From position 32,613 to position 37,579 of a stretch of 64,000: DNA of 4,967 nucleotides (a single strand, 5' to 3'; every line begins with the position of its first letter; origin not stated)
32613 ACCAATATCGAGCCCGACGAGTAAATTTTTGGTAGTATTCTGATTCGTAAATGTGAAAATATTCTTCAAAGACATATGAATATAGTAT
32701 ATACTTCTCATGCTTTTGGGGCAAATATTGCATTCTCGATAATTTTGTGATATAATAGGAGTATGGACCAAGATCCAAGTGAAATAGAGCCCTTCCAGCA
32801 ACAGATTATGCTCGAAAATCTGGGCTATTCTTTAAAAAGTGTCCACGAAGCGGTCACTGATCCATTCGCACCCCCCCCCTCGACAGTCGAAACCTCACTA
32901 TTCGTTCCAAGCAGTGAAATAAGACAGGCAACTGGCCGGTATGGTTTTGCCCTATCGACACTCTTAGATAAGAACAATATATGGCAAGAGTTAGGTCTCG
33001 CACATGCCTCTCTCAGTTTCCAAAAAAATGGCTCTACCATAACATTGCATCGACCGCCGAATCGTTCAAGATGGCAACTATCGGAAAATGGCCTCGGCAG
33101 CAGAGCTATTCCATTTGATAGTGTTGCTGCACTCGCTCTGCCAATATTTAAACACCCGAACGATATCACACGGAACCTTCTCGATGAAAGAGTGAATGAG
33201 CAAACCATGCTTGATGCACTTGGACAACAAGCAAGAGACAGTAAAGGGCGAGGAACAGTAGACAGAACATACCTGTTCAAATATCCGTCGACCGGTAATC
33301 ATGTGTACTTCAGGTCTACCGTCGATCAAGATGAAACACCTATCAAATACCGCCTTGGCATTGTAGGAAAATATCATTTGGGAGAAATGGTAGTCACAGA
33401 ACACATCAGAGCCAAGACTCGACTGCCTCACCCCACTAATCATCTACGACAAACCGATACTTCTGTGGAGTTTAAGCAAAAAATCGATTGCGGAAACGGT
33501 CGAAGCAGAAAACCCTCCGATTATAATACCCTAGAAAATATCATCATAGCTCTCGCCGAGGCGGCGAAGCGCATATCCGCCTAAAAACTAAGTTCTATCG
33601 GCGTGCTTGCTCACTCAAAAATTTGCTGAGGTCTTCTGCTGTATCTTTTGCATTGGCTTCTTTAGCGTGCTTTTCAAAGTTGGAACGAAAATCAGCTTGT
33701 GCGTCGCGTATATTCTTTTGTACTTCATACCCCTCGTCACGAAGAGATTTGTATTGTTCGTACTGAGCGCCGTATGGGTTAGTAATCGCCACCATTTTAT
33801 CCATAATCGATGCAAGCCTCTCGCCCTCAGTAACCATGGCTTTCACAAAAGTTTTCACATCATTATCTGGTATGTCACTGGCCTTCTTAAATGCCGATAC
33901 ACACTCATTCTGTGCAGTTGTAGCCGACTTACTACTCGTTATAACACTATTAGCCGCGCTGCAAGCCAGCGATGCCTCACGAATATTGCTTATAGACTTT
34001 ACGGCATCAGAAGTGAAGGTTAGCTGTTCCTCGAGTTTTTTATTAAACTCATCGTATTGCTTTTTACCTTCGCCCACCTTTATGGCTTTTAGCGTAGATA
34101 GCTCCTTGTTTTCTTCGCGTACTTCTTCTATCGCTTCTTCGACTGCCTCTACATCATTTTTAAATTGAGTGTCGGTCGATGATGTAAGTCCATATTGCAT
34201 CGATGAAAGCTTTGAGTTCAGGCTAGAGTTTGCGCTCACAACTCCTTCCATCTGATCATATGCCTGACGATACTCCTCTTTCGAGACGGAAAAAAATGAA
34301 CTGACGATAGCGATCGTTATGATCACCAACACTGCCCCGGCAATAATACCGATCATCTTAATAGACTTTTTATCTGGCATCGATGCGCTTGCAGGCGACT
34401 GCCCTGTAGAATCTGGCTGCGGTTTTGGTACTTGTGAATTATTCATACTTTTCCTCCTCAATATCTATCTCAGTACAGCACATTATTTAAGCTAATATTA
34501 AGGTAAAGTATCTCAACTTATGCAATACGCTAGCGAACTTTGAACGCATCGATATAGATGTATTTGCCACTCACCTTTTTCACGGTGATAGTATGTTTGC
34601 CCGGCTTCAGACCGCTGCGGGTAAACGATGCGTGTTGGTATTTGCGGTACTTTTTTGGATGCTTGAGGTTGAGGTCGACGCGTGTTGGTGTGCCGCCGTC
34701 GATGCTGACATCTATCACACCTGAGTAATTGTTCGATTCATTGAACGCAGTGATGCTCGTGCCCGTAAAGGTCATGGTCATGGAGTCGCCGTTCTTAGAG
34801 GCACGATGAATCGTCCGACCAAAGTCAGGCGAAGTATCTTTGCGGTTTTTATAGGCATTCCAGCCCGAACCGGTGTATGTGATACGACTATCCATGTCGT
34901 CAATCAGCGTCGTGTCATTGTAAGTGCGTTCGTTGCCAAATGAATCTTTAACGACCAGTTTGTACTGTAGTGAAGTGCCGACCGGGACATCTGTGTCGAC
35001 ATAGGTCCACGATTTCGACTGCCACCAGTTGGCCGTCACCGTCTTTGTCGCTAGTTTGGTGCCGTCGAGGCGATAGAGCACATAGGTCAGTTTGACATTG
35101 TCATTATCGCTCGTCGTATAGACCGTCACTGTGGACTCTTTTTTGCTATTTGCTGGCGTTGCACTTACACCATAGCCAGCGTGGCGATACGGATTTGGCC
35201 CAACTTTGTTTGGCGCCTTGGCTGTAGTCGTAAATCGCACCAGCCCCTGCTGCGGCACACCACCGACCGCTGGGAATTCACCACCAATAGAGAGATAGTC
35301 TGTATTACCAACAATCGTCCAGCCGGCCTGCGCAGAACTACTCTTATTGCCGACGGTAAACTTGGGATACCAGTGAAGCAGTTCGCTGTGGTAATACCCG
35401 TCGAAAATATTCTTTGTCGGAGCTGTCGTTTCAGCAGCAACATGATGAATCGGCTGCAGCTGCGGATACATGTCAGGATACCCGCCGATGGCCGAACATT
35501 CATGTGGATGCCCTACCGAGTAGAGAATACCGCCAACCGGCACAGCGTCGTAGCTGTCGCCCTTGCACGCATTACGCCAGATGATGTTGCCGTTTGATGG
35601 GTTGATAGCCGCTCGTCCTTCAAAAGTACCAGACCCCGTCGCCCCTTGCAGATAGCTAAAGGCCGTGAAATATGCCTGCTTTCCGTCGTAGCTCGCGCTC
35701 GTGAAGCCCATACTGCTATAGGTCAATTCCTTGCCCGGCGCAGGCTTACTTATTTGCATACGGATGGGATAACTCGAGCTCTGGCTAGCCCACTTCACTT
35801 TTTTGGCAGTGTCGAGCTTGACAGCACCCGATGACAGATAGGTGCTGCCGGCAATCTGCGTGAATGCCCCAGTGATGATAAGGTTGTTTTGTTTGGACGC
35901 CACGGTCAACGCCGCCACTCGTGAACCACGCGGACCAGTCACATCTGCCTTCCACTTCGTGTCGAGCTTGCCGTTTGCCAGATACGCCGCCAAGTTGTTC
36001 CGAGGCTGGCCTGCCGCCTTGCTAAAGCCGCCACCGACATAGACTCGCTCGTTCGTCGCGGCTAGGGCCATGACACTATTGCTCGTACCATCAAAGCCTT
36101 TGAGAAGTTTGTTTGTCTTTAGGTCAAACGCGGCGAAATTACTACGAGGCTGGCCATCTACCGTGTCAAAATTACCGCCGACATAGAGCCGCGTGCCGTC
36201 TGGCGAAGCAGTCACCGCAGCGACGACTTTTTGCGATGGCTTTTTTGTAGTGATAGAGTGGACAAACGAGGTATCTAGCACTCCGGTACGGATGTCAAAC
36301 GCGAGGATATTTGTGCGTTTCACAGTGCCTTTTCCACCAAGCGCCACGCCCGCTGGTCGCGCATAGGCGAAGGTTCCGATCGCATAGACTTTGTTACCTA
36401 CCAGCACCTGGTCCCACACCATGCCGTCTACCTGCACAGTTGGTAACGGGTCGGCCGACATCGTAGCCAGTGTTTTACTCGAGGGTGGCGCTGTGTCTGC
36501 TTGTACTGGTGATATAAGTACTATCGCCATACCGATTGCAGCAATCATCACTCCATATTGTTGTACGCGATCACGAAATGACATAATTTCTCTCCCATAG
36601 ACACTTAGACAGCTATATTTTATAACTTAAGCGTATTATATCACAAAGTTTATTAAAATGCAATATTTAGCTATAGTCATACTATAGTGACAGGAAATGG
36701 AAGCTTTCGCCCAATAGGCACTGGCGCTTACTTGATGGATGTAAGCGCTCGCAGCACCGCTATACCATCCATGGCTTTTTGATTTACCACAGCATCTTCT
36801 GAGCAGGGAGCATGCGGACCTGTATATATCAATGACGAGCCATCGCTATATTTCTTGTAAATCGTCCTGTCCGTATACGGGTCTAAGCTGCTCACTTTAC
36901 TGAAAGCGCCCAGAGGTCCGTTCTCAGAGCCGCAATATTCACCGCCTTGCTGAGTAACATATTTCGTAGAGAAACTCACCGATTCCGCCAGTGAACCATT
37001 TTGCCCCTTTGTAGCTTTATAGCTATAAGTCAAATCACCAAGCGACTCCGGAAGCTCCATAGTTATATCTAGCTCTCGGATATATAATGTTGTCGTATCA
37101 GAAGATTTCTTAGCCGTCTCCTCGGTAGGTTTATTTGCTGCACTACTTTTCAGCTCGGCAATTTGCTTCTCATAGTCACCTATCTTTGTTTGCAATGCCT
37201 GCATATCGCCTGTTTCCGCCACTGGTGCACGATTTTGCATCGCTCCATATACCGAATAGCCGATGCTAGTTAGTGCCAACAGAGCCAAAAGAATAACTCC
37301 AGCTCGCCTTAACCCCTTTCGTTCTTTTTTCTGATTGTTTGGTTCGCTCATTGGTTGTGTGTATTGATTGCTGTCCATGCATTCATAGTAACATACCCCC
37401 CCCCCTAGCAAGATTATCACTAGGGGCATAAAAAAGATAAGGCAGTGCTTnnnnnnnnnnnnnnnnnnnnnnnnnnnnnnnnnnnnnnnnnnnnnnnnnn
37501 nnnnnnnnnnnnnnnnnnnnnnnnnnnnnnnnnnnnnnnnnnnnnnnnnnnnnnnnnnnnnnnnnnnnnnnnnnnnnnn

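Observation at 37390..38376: Two adjacent surface-protein genes share a CTAG-G(9-10)-TAT promoter module with the poly-G tract in the -35/-10 spacer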

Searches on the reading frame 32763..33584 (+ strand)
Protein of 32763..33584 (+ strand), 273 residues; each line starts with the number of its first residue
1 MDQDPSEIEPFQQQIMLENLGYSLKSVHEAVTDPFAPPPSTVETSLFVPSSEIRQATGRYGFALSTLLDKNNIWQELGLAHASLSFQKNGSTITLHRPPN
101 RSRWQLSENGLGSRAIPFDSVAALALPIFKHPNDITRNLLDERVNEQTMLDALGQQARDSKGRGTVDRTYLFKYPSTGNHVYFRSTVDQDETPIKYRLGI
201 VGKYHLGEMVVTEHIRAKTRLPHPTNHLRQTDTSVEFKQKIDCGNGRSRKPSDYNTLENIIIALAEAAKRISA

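Call 8: search_protein_families(library=pfam, proteins=[window:32763-33584:+], max_evalue=0.01)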
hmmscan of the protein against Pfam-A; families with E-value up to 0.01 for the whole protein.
window:32763-33584:+ (273 aa): 0 families

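Call 19: find_encoding_contigs(protein=window:32763-33584:+, flank=8000, max_places=10)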
Protein window:32763-33584:+ (273 aa): 5 contigs read that carry it; 2 places shown.
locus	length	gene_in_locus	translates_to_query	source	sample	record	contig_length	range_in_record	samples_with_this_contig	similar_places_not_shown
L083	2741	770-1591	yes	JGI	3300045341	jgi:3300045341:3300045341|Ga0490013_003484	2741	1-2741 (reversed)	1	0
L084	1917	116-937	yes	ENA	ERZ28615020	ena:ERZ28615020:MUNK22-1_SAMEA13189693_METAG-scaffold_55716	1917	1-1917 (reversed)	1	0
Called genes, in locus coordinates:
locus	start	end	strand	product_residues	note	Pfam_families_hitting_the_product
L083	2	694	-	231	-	?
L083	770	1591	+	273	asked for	-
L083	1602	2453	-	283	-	-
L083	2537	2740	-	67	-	?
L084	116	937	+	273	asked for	-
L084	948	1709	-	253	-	-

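Call 24: find_homologous_proteins(query=window:32763-33584:+, max_evalue=0.001)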
Query window:32763-33584:+ (273 aa): 1 proteins with E <= 0.001 among 1802 candidates.
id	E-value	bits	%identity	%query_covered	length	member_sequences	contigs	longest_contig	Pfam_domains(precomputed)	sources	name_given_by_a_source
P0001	3.6e-180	615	100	100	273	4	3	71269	-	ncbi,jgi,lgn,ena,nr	ncbi:MAG TPA: hypothetical protein PKD19_00550 [Candidatus Saccharibacteria bacterium]|jgi:hypotheti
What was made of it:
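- The third tract sits in an orphan gene of unknown function (call 24).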

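Call 25: list_cluster_members(proteins=[P0001])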
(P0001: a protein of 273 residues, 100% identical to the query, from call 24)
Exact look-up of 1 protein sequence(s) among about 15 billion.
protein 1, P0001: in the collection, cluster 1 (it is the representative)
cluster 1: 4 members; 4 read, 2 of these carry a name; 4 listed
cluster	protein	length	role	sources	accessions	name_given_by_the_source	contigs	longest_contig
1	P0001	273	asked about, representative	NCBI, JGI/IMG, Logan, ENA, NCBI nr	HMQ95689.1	MAG TPA: hypothetical protein PKD19_00550 [Candidatus Saccharibacteria bacterium] | hypothetical protein | hypothetical protein [Candidatus Saccharibacteria bacterium]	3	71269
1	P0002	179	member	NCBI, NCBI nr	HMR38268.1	MAG TPA: hypothetical protein PKE10_01705 [Candidatus Saccharibacteria bacterium] | hypothetical protein [Candidatus Saccharibacteria bacterium]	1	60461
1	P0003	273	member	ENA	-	-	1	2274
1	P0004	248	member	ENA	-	-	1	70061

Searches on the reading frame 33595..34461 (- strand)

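Call 8: search_protein_families(library=pfam, proteins=[window:33595-34461:-], max_evalue=0.01)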
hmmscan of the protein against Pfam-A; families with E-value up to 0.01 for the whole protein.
window:33595-34461:- (288 aa): 3 families
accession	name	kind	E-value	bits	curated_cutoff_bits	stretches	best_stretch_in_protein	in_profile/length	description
PF06785.16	UPF0242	-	0.0034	17.9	33.5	1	27-148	26-146/194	Uncharacterised protein family (UPF0242) N-terminus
PF08374.16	Protocadherin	-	0.0063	17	26.3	0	21-86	26-94/217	Protocadherin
PF13273.12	DUF4064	-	0.0088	16.7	32.1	0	31-81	2-42/102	Protein of unknown function (DUF4064)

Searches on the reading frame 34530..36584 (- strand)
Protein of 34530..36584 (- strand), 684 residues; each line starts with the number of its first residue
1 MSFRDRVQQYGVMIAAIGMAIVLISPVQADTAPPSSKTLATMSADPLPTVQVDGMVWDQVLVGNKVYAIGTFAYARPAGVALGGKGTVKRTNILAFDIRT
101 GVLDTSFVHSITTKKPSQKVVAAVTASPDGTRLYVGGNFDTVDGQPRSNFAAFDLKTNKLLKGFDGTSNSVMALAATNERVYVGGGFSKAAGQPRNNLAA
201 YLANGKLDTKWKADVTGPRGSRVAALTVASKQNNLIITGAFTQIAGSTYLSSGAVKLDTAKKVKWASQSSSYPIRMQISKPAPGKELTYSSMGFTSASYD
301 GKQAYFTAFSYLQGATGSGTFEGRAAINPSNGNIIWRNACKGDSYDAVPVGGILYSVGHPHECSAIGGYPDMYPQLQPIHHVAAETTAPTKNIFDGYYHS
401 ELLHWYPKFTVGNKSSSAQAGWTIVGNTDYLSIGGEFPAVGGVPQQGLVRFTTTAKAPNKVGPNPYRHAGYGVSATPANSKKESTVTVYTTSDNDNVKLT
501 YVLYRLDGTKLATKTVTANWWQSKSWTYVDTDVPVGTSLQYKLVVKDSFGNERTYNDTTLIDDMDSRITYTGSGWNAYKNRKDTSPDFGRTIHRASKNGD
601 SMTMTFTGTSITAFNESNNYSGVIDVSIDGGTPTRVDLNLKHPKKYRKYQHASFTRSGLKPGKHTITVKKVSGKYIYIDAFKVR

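Call 8: search_protein_families(library=pfam, proteins=[window:34530-36584:-], max_evalue=0.01)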
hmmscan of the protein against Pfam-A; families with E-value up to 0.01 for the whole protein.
window:34530-36584:- (684 aa): 4 families
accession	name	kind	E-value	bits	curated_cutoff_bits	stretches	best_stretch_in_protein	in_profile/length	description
PF17164.10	DUF5122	-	2.9e-09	37.5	27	1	180-209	5-34/36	Domain of unknown function (DUF5122) beta-propeller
PF12768.13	Rax2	-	7.8e-07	29.2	28.8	1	159-268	17-120/254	Rax2 C-terminal beta propeller domain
PF17996.7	CE2_N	-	1.6e-06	28.6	27.9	1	598-674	18-86/108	Carbohydrate esterase 2 N-terminal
PF24996.1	NANM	-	0.0029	17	45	1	150-261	31-146/350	N-acetylneuraminate epimerase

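Call 13: find_encoding_contigs(protein=window:34530-36584:-, flank=10000, max_places=10)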
Protein window:34530-36584:- (684 aa): 5 contigs read that carry it; 2 places shown.
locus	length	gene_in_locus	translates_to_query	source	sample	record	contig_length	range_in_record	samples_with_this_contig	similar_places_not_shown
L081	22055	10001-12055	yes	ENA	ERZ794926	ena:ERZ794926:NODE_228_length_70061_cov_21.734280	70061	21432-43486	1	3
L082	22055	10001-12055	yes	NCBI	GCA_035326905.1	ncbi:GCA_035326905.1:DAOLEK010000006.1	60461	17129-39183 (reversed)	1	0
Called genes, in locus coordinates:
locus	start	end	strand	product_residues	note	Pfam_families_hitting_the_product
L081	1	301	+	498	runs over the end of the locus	PF00133:tRNA-synt_1, PF01406:tRNA-synt_1e, PF01921:tRNA-synt_1f (faint), PF09334:tRNA-synt_1g, PF00133:tRNA-synt_1, PF09334:tRNA-synt_1g, PF00133:tRNA-synt_1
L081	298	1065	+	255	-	PF01026:TatD_DNase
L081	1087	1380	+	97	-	-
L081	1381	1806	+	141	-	-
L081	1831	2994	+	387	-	PF00266:Aminotran_5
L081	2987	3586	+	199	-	PF02698:DUF218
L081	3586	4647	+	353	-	PF02540:NAD_synthase (faint), PF03054:tRNA_Me_trans, PF20259:tRNA_Me_trans_M, PF20258:tRNA_Me_trans_C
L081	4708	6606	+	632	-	PF01411:tRNA-synt_2c, PF07973:tRNA_SAD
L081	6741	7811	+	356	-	PF00041:fn3, PF03009:GDPD (weak)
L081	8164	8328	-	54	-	-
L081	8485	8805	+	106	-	-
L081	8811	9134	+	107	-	-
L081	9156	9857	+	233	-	-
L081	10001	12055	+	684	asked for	PF17164:DUF5122 (faint), PF12768:Rax2 (faint), PF17996:CE2_N (weak)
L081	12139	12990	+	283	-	-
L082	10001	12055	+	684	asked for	PF17164:DUF5122 (faint), PF12768:Rax2 (faint), PF17996:CE2_N (weak)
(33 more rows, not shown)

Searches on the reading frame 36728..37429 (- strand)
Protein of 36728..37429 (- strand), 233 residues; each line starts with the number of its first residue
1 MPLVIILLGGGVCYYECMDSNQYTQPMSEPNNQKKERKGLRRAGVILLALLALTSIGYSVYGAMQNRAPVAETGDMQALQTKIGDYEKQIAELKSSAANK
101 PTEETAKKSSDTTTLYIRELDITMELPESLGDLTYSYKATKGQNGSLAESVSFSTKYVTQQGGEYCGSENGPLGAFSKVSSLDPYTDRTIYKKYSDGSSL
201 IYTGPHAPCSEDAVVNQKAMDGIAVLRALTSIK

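Call 8: search_protein_families(library=pfam, proteins=[window:36731-37378:-], max_evalue=0.01)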
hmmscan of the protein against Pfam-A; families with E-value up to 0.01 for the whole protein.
seq(216 aa): 0 families

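Call 20: find_encoding_contigs(protein=window:36728-37429:-, flank=8000, max_places=10)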
Protein window:36728-37429:- (233 aa): 5 contigs read that carry it; 2 places shown.
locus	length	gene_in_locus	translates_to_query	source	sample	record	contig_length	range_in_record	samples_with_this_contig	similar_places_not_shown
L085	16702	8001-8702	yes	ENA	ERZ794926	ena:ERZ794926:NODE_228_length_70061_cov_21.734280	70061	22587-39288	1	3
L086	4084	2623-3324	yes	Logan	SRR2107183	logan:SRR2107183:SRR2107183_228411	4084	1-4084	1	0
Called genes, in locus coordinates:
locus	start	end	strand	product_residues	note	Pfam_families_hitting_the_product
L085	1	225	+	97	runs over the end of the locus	-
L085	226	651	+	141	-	-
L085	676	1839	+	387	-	PF00266:Aminotran_5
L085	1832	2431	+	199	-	PF02698:DUF218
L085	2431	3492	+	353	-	PF02540:NAD_synthase (faint), PF03054:tRNA_Me_trans, PF20259:tRNA_Me_trans_M, PF20258:tRNA_Me_trans_C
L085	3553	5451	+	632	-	PF01411:tRNA-synt_2c, PF07973:tRNA_SAD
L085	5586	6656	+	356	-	PF00041:fn3, PF03009:GDPD (weak)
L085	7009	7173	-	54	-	-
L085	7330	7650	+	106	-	-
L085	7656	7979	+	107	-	-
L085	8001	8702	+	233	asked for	-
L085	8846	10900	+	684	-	PF17164:DUF5122 (faint), PF12768:Rax2 (faint), PF17996:CE2_N (weak)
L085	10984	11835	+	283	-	-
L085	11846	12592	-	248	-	-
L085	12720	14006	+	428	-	PF11104:PilM_2, PF06723:MreB_Mbl (weak), PF14450:FtsA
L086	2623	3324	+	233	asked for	-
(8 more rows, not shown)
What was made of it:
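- One set of gene calls reports a 233-aa product (calls 13, 20).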

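Call 22: find_encoding_contigs(protein=window:36728-37378:-, flank=8000, max_places=10)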
Protein window:36728-37378:- (216 aa): 1 contig read that carries it; 1 place shown.
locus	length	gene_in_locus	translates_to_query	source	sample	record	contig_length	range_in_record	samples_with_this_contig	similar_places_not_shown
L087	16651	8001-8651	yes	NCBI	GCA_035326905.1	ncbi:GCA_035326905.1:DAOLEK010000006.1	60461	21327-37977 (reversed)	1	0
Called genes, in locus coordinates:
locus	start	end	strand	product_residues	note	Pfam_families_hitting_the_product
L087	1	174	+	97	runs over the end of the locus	-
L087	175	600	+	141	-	-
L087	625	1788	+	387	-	PF00266:Aminotran_5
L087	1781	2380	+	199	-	PF02698:DUF218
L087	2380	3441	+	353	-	PF02540:NAD_synthase (faint), PF03054:tRNA_Me_trans, PF20259:tRNA_Me_trans_M, PF20258:tRNA_Me_trans_C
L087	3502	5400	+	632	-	PF01411:tRNA-synt_2c, PF07973:tRNA_SAD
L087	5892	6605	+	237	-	PF03009:GDPD (weak)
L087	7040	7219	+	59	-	PF07963:N_methyl (weak)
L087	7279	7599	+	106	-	-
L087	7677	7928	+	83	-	-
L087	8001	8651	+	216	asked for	-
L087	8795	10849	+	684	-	PF17164:DUF5122 (faint), PF12768:Rax2 (faint), PF17996:CE2_N (weak)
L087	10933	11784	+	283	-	-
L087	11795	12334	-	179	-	-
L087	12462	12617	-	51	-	-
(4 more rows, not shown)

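Call 55: search_protein_representatives(protein=window:36728-37429:-)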
Query: 233 residues. Proteins with E-value up to 0.001 (for the whole library): 101; up to 1e-10: 18; up to 1e-30: 1. The best 101 are listed.
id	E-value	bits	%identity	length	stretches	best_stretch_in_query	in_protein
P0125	6.8e-135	464.0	100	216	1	18-233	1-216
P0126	1.5e-17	80.5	38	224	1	21-215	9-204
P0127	1.6e-16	77.2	34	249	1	26-213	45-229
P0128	1.8e-16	77.0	34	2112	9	157-231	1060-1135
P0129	3.4e-16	76.2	35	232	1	46-216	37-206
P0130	5.4e-14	68.9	39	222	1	25-219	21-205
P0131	5.9e-13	65.5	30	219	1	25-212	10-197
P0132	7.7e-13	65.2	36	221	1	26-213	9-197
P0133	8.5e-13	65.0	34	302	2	113-220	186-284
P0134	2.3e-12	63.6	32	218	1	32-216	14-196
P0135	5.4e-12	62.4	33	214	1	21-223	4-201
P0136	5.6e-12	62.3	36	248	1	17-180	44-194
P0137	1.7e-11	60.8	38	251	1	29-210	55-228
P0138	2.6e-11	60.2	35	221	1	30-232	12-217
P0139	3.1e-11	59.9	33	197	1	25-212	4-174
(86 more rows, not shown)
